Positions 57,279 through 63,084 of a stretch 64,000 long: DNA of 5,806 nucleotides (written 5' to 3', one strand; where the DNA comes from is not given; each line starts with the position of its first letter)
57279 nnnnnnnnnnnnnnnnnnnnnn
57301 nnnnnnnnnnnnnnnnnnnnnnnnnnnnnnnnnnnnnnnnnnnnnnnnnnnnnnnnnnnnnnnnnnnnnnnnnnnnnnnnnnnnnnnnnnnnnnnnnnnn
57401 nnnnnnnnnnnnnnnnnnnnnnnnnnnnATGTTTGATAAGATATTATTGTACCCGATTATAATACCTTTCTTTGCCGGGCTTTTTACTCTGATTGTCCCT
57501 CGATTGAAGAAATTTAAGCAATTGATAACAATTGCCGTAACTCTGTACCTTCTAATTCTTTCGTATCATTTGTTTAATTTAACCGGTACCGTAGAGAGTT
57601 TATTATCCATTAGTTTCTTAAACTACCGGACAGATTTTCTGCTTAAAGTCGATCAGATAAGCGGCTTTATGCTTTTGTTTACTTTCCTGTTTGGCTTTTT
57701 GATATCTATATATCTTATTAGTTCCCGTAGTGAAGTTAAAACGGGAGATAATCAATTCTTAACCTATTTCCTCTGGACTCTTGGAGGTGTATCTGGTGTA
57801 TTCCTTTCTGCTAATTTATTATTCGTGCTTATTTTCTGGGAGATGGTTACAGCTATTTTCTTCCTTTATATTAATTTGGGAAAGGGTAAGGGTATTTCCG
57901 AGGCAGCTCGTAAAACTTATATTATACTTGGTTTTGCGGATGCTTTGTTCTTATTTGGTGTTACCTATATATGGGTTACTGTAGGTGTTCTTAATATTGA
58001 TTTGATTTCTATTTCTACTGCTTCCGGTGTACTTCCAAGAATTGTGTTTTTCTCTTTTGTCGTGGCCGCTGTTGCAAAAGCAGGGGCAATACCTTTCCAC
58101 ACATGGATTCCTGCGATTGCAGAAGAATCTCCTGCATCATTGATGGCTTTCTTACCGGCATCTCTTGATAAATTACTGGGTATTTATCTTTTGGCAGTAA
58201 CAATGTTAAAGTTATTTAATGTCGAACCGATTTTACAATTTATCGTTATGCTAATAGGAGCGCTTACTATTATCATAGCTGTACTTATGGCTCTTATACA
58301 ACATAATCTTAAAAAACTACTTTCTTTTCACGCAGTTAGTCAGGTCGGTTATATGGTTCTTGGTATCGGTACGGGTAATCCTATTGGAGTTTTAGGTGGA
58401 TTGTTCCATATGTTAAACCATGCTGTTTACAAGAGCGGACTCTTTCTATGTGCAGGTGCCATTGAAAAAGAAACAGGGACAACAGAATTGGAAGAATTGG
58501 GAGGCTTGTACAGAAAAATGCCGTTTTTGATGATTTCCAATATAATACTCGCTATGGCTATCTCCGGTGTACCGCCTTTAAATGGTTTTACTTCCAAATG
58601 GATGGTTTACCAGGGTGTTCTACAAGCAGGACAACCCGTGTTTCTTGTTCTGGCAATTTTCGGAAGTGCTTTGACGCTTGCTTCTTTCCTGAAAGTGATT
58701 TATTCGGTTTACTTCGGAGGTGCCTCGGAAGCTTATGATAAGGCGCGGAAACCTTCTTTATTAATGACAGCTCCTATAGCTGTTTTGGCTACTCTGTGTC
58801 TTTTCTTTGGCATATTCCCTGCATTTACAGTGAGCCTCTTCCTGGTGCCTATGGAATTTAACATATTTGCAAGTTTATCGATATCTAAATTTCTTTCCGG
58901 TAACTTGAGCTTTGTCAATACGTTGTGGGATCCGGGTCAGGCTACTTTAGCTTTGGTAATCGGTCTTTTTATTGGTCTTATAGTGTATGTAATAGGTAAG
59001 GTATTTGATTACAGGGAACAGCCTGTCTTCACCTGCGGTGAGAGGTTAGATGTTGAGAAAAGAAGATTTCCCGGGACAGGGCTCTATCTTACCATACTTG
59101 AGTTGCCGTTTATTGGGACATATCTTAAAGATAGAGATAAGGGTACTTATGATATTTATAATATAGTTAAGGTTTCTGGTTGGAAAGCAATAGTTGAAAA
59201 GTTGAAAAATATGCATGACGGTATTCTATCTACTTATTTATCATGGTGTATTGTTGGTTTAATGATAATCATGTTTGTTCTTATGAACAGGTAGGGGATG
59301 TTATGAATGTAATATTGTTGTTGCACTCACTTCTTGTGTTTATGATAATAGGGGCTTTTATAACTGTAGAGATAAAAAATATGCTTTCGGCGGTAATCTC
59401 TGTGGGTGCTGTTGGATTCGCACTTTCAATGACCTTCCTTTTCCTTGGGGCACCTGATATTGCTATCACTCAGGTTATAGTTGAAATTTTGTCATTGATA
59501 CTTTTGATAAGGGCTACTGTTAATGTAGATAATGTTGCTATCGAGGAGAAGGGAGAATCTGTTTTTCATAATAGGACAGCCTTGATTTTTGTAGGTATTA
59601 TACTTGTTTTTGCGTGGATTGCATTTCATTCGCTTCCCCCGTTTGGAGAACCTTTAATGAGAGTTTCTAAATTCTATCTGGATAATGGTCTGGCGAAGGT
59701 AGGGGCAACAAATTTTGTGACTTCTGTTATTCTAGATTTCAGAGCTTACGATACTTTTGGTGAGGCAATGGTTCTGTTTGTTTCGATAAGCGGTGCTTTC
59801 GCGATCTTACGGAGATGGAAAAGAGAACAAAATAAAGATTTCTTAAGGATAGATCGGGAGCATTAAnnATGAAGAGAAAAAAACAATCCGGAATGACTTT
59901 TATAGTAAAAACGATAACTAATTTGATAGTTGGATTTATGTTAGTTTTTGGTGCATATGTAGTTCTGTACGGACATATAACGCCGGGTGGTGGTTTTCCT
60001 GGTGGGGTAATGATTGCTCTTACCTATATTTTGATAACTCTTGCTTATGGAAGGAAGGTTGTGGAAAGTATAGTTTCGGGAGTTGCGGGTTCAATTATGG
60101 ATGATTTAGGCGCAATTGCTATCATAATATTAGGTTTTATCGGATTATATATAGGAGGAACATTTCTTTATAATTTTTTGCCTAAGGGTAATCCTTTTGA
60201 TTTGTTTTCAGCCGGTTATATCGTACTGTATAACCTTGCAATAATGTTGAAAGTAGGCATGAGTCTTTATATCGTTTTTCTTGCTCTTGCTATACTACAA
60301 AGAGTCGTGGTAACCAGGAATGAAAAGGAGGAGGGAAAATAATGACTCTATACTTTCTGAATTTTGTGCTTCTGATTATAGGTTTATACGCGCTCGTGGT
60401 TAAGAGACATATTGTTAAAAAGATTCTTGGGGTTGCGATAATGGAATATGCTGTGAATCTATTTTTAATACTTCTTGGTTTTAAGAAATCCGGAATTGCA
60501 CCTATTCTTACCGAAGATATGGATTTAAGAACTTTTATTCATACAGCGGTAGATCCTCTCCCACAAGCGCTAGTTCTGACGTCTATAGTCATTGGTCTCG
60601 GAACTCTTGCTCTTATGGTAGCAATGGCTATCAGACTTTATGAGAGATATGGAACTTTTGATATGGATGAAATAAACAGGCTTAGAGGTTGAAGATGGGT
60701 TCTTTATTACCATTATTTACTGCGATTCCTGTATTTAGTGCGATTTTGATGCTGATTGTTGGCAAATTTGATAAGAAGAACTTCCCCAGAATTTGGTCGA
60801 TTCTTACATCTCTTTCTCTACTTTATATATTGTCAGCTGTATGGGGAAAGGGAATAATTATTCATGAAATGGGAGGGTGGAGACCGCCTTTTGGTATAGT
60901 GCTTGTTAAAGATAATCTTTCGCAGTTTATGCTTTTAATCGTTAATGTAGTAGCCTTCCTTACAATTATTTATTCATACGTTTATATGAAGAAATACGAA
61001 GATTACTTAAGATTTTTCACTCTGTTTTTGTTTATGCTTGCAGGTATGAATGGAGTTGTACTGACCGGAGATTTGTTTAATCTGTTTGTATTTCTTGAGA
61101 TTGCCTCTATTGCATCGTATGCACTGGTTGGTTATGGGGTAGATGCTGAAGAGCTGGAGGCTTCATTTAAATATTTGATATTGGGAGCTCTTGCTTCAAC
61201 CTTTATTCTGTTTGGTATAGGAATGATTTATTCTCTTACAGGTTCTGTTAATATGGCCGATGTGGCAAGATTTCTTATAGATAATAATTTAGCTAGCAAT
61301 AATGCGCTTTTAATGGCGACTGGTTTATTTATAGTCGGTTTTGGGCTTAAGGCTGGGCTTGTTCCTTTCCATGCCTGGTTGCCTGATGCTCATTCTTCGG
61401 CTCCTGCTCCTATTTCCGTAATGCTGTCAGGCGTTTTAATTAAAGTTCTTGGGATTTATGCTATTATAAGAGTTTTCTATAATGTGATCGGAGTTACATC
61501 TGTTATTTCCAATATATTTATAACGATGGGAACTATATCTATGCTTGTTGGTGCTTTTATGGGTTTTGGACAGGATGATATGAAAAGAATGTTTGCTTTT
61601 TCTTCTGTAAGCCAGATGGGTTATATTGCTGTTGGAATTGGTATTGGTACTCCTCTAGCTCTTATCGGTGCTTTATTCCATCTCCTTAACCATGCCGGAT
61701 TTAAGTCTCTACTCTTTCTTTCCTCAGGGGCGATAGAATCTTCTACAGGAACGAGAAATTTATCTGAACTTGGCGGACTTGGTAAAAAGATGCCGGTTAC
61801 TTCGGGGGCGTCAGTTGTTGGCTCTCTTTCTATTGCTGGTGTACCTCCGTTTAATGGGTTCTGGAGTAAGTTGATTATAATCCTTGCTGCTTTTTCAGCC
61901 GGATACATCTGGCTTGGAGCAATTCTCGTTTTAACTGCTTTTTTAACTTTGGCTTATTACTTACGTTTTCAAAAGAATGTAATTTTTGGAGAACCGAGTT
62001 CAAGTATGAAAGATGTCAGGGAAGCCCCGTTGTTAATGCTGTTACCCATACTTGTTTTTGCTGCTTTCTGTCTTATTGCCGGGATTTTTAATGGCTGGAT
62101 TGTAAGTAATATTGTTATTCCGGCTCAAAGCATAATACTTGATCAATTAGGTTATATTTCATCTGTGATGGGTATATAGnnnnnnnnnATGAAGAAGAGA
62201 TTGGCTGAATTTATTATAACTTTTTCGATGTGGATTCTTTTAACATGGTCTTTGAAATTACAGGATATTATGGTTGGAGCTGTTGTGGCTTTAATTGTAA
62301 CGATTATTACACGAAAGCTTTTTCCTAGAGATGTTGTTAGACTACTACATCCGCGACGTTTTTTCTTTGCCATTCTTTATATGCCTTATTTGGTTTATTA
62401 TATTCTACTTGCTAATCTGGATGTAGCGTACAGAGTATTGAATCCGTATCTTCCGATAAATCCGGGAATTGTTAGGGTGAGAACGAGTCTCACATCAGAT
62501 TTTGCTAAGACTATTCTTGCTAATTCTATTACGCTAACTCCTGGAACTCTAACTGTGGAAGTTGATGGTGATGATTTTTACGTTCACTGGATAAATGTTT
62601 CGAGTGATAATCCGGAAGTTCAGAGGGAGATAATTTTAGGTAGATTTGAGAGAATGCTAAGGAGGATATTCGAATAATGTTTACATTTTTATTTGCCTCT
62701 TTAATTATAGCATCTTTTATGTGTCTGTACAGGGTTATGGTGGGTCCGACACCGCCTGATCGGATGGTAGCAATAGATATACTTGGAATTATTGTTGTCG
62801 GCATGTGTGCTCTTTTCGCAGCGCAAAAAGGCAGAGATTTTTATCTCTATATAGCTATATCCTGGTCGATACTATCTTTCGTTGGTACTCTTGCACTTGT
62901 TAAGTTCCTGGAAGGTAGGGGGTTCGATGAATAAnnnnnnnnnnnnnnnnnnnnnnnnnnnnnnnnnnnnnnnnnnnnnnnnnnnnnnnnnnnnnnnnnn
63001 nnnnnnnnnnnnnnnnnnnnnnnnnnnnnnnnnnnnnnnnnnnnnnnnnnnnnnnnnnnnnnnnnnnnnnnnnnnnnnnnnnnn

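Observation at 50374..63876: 17-gene operon joining an AsrAB/HydBG-like module, a degenerate MopB subunit, a group 4 [NiFe] hydrogenase and a full Mrp antiporter module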

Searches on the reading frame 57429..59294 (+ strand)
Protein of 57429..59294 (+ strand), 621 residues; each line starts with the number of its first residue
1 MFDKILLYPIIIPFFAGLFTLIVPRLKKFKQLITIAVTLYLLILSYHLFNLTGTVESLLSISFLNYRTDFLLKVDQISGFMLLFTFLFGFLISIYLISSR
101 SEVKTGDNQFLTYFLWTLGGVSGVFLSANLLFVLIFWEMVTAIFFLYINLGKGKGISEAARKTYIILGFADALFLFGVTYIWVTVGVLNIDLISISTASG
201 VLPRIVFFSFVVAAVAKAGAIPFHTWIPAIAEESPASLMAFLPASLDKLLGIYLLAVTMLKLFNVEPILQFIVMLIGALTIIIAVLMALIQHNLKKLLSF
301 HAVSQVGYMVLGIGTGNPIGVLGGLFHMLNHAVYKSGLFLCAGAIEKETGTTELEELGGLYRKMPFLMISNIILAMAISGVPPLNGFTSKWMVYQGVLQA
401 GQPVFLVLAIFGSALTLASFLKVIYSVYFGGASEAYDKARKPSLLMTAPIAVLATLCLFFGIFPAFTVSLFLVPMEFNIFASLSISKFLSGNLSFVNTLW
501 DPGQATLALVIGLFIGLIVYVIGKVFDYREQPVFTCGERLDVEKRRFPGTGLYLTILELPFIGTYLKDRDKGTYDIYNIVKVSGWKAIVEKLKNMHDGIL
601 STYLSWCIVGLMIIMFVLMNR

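Call 3: search_protein_families(library=pfam, proteins=[window:57429-59294:+], max_evalue=0.01)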
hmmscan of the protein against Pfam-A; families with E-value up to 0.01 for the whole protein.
window:57429-59294:+ (621 aa): 1 family
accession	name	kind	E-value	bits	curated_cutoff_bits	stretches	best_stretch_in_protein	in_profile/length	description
PF00361.26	Proton_antipo_M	-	1.1e-54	186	21.5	1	127-416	1-294/294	NADH:quinone oxidoreductase/Mrp antiporter, TM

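Call 62: search_solved_structures(query=window:57429-59294:+, max_evalue=1e-10)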
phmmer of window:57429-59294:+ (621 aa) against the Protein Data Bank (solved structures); distinct sequences matched with E-value up to 1e-10: 75 (the best 60 are shown).
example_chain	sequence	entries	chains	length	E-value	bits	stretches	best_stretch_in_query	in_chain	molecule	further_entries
7qru_D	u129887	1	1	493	8.6e-49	169.9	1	4-472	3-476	Na+/H+ antiporter subunit D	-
6cfw_H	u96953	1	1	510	1.3e-47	166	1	8-476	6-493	Monovalent cation/H+ antiporter subunit D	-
6u8y_X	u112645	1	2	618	4.8e-42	147.6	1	7-532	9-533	NADH dehydrogenase subunit M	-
7z0s_C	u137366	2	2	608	2.2e-35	125.6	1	52-469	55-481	Formate hydrogenlyase subunit 3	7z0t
6z16_A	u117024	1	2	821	1.8e-34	122.6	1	35-520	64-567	Multisubunit Na+/H+ antiporter, A subunit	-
7qru_A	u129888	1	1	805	8.9e-34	120.3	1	13-524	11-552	Na+/H+ antiporter subunit A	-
7d3u_D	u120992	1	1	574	2.2e-33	119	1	74-433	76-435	Monovalent Na+/H+ antiporter subunit D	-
6hum_F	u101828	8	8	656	1.7e-32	116.1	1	73-429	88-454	NADH dehydrogenase subunit 5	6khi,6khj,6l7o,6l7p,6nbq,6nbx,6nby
8e9g_L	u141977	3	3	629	2e-32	115.9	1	66-461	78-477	NADH-quinone oxidoreductase, L subunit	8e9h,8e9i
4he8_L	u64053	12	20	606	2.1e-32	115.8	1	69-454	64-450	NADH-quinone oxidoreductase subunit 12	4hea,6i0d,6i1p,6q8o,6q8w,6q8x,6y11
7p61_M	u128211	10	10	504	4.7e-32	114.6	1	9-465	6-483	NADH dehydrogenase I subunit M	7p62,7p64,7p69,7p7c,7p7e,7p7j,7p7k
3rko_M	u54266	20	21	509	4.9e-32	114.6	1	9-465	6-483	NADH-QUINONE OXIDOREDUCTASE SUBUNIT M | NADH dehydrogenase I subunit M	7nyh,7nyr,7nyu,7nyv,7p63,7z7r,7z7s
8e9g_N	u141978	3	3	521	6.7e-32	114.1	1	103-465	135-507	NADH-quinone oxidoreductase subunit N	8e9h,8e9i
6hum_B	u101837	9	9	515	1.2e-31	113.3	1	92-428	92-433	NAD(P)H-quinone oxidoreductase subunit 2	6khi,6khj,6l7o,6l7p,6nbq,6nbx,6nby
7d3u_A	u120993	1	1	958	1.2e-30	110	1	72-422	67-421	Monovalent Na+/H+ antiporter subunit A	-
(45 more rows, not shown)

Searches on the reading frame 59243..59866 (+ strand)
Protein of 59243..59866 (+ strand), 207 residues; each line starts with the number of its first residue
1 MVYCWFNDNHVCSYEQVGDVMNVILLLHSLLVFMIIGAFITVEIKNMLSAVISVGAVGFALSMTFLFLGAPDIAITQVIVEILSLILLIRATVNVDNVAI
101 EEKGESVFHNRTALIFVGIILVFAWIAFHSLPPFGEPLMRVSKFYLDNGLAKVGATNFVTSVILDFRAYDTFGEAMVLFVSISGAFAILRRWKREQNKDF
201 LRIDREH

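Call 4: search_protein_families(library=pfam, proteins=[window:59243-59866:+], max_evalue=0.01)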
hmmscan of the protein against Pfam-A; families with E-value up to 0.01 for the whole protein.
window:59243-59866:+ (207 aa): 2 families
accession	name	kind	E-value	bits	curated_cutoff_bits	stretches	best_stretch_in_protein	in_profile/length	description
PF13244.11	MbhD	-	4e-16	59.4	27.2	1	32-91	1-61/67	MBH, subunit D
PF20501.3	MbhE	-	3e-11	43.7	27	1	124-194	18-86/98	MBH, subunit E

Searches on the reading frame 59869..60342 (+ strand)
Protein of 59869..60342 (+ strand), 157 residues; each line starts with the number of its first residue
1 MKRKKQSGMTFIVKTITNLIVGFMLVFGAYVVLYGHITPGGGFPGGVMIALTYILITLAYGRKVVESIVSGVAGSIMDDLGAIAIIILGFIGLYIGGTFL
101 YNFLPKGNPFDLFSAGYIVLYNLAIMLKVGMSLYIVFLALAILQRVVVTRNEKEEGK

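Call 4: search_protein_families(library=pfam, proteins=[window:59869-60342:+], max_evalue=0.01)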
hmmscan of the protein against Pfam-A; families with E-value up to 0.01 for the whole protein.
window:59869-60342:+ (157 aa): 1 family
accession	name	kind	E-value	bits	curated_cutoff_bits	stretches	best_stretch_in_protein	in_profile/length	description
PF04039.18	MnhB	-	1.5e-22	80.6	22.5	1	12-133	1-125/127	Domain related to MnhB subunit of Na+/H+ antiporter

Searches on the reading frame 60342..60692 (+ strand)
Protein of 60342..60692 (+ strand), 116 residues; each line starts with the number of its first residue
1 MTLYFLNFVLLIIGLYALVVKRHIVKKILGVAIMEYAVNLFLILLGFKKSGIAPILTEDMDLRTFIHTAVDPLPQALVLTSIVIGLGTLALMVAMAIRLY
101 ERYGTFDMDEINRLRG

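Call 4: search_protein_families(library=pfam, proteins=[window:60342-60692:+], max_evalue=0.01)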
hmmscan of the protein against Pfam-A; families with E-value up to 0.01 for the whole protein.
window:60342-60692:+ (116 aa): 1 family
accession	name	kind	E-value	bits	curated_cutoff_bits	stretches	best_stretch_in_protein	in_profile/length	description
PF00420.29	Oxidored_q2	-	1.5e-25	89.2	26.1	1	3-116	2-95/95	NADH-ubiquinone/plastoquinone oxidoreductase chain 4L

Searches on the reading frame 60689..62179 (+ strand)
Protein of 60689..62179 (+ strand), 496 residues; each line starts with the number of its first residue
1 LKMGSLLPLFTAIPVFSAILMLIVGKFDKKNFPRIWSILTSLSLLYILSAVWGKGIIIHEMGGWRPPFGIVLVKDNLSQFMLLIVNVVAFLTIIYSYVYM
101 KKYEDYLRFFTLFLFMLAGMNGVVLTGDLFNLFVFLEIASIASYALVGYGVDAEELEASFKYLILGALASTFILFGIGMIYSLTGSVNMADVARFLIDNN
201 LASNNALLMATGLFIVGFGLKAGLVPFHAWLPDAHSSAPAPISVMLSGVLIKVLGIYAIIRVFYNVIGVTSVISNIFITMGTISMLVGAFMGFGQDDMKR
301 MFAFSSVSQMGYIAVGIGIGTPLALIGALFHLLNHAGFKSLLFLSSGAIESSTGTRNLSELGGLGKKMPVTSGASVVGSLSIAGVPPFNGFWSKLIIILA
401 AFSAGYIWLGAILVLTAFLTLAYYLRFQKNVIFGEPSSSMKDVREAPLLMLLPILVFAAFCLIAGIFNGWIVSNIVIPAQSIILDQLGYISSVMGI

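Call 4: search_protein_families(library=pfam, proteins=[window:60689-62179:+], max_evalue=0.01)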
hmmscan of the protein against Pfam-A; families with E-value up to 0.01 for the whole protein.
window:60689-62179:+ (496 aa): 3 families
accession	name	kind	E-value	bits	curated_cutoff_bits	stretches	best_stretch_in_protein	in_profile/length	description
PF00361.26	Proton_antipo_M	-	6.2e-72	242.7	21.5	1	127-420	2-294/294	NADH:quinone oxidoreductase/Mrp antiporter, TM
PF00662.26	Proton_antipo_N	-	3.5e-09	36.9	24.5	1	72-110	13-51/51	NADH-Ubiquinone oxidoreductase (complex I), chain 5 N-terminus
PF10125.14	NADHdeh_related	-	5.2e-08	33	27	1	112-245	74-199/218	NADH dehydrogenase I, subunit N related protein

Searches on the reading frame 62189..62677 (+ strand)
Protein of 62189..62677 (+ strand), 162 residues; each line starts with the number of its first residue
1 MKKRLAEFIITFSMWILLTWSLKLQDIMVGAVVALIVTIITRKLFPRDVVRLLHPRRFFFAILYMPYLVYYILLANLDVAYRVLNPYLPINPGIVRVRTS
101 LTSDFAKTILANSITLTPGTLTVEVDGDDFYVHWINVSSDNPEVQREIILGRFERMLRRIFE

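Call 4: search_protein_families(library=pfam, proteins=[window:62189-62677:+], max_evalue=0.01)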
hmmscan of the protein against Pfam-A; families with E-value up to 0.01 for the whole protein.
window:62189-62677:+ (162 aa): 1 family
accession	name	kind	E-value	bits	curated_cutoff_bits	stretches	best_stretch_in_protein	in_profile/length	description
PF01899.21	MNHE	-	3.4e-44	150.6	27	1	9-160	2-145/145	Na+/H+ ion antiporter subunit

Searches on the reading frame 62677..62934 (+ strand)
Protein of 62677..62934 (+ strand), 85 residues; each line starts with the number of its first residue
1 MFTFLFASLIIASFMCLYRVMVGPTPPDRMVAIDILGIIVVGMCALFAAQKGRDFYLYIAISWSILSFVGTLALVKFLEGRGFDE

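Call 4: search_protein_families(library=pfam, proteins=[window:62677-62934:+], max_evalue=0.01)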
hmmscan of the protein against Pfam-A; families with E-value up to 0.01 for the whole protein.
window:62677-62934:+ (85 aa): 1 family
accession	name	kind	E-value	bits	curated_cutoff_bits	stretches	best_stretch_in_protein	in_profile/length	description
PF04066.18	MrpF_PhaF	-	2.4e-17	63.5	23.3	1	27-79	1-53/53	Multiple resistance and pH regulation protein F (MrpF / PhaF)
